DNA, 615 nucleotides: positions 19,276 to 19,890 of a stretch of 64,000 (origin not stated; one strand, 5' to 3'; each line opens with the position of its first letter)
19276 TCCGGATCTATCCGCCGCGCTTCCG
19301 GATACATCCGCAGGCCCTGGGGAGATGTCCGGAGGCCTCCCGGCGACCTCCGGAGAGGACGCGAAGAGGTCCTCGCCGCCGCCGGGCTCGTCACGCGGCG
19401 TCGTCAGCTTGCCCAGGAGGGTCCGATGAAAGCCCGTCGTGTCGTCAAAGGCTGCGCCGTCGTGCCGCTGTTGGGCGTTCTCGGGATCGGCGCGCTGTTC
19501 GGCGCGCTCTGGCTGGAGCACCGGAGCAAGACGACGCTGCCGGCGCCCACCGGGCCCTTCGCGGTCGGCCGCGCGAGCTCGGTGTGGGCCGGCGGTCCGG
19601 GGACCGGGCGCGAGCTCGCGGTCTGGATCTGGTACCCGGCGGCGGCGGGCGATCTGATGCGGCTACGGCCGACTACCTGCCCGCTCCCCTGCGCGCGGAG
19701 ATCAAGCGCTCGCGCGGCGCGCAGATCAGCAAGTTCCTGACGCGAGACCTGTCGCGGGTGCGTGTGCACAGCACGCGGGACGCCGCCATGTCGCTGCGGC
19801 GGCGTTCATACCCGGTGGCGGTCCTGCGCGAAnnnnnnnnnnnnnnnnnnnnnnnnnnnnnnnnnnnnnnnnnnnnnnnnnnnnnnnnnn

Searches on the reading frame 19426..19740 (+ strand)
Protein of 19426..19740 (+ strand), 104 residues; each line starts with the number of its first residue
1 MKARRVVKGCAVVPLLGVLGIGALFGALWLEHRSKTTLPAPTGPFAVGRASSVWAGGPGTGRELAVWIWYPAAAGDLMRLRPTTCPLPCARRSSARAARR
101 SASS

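Call 3: search_protein_families(library=pfam, proteins=[window:19426-19740:+], max_evalue=0.01)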
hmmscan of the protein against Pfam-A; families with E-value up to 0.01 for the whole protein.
window:19426-19740:+ (104 aa): 0 families

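Call 18: search_protein_families(library=ncbifam, proteins=[window:19426-19740:+], max_evalue=0.01)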
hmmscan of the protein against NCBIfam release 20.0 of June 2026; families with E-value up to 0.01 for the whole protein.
window:19426-19740:+ (104 aa): 0 families

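Call 84: search_protein_representatives(protein=window:19426-19740:+)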
Query: 104 residues. Proteins with E-value up to 0.001 (for the whole library): 311; up to 1e-10: 71; up to 1e-30: 0. The best 150 are listed.
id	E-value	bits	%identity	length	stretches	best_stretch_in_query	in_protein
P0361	1.0e-29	118.8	70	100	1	1-99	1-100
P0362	3.7e-19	84.9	55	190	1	3-89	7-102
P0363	9.8e-19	83.5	57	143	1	3-95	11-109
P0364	2.0e-18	82.5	61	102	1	3-76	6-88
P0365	3.5e-18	81.7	62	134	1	3-78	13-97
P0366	7.3e-18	80.7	62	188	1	3-76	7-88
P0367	1.8e-17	79.5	59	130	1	3-80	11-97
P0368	7.7e-17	77.4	57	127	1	3-77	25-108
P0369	9.1e-17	77.2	55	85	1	11-75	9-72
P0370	9.9e-17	77.1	58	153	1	4-76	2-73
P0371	1.0e-16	77.0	61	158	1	3-80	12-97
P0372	1.0e-16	77.0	63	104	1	4-73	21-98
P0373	1.9e-15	72.9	55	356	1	1-80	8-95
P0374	2.3e-15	72.7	52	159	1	5-83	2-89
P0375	3.9e-15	72.0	55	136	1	23-98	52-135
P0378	8.6e-15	70.8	62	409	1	4-77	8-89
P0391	2.5e-13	66.1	56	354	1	4-74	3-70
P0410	1.3e-11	60.6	57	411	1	4-75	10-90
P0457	2.9e-09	53.1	46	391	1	4-75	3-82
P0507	2.7e-07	46.7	45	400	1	4-74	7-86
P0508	2.7e-07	46.7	49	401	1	5-93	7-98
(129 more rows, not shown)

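Call 85: search_protein_families(library=pfam, proteins=[P0373, P0378, P0391, P0410, P0457, P0507, P0508], max_evalue=0.001)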
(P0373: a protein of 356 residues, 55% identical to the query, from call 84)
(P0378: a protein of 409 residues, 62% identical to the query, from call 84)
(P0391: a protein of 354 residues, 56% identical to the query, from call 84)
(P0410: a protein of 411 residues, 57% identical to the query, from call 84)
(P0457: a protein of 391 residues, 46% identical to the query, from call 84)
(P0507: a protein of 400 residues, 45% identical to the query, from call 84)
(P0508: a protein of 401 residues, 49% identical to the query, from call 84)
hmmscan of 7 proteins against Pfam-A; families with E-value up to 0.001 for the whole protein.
P0373 (356 aa): 2 families
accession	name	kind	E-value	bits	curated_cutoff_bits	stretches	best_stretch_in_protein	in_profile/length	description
PF03403.19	PAF-AH_p_II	-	9.1e-10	38.1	20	1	45-174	9-132/372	Platelet-activating factor acetylhydrolase, isoform II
PF12740.14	PETase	-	0.00017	21.5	28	0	243-278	118-153/263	PET hydrolase-like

P0378 (409 aa): 4 families
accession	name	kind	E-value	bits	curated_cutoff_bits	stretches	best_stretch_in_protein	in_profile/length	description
PF03403.19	PAF-AH_p_II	-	4.3e-13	49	20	2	241-360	214-327/372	Platelet-activating factor acetylhydrolase, isoform II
PF12695.13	Abhydrolase_5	-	3.9e-05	23.9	27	0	143-179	2-38/164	Alpha/beta hydrolase family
PF12146.15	Hydrolase_4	-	5.2e-05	23.1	27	0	250-276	78-104/239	Serine aminopeptidase, S33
PF12740.14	PETase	-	0.00026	20.9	28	0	228-279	106-156/263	PET hydrolase-like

P0391 (354 aa): 6 families
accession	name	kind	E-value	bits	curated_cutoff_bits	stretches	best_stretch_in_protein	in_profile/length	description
PF03403.19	PAF-AH_p_II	-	2.3e-15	56.5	20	2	212-334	213-329/372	Platelet-activating factor acetylhydrolase, isoform II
PF12740.14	PETase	-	2.4e-09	37.4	28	1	127-323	60-223/263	PET hydrolase-like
PF12695.13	Abhydrolase_5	-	5.1e-07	30.1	27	0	124-158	2-36/164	Alpha/beta hydrolase family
PF00561.26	Abhydrolase_1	-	1.4e-05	25.3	25.8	0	217-246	66-96/245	alpha/beta hydrolase fold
PF12146.15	Hydrolase_4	-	1.7e-05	24.7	27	0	202-245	58-102/239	Serine aminopeptidase, S33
PF07224.18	Chlorophyllase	-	0.00023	20.5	26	0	119-152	40-73/301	Chlorophyllase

P0410 (411 aa): 3 families
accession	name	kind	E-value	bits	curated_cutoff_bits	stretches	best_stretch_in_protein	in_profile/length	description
PF03403.19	PAF-AH_p_II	-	3.8e-20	72.2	20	2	244-379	213-342/372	Platelet-activating factor acetylhydrolase, isoform II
PF07224.18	Chlorophyllase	-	1.8e-06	27.4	26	1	141-175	40-74/301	Chlorophyllase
PF12695.13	Abhydrolase_5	-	3.2e-06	27.4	27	0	249-346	54-145/164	Alpha/beta hydrolase family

P0457 (391 aa): 2 families
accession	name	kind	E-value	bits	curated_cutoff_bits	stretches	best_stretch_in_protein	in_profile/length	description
PF12740.14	PETase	-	1.9e-11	44.3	28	1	223-341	106-218/263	PET hydrolase-like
PF03403.19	PAF-AH_p_II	-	4.2e-11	42.5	20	2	236-363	214-337/372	Platelet-activating factor acetylhydrolase, isoform II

P0507 (400 aa): 2 families
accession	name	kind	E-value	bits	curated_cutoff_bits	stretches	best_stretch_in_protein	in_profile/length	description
PF03403.19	PAF-AH_p_II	-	4.7e-23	81.8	20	2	239-378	214-353/372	Platelet-activating factor acetylhydrolase, isoform II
PF12740.14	PETase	-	2.8e-08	33.9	28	1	225-331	104-213/263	PET hydrolase-like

P0508 (401 aa): 6 families
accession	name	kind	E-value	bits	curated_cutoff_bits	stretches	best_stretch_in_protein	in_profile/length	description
PF03403.19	PAF-AH_p_II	-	4e-17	62.3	20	2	227-371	212-352/372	Platelet-activating factor acetylhydrolase, isoform II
PF12146.15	Hydrolase_4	-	2.5e-05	24.1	27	0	201-261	47-102/239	Serine aminopeptidase, S33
PF07224.18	Chlorophyllase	-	2.6e-05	23.6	26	1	132-169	38-75/301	Chlorophyllase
PF12740.14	PETase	-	5e-05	23.3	28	0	224-328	113-213/263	PET hydrolase-like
PF12695.13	Abhydrolase_5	-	0.00027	21.2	27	0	230-271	51-92/164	Alpha/beta hydrolase family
PF00561.26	Abhydrolase_1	-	0.00031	20.9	25.8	1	197-264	47-98/245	alpha/beta hydrolase fold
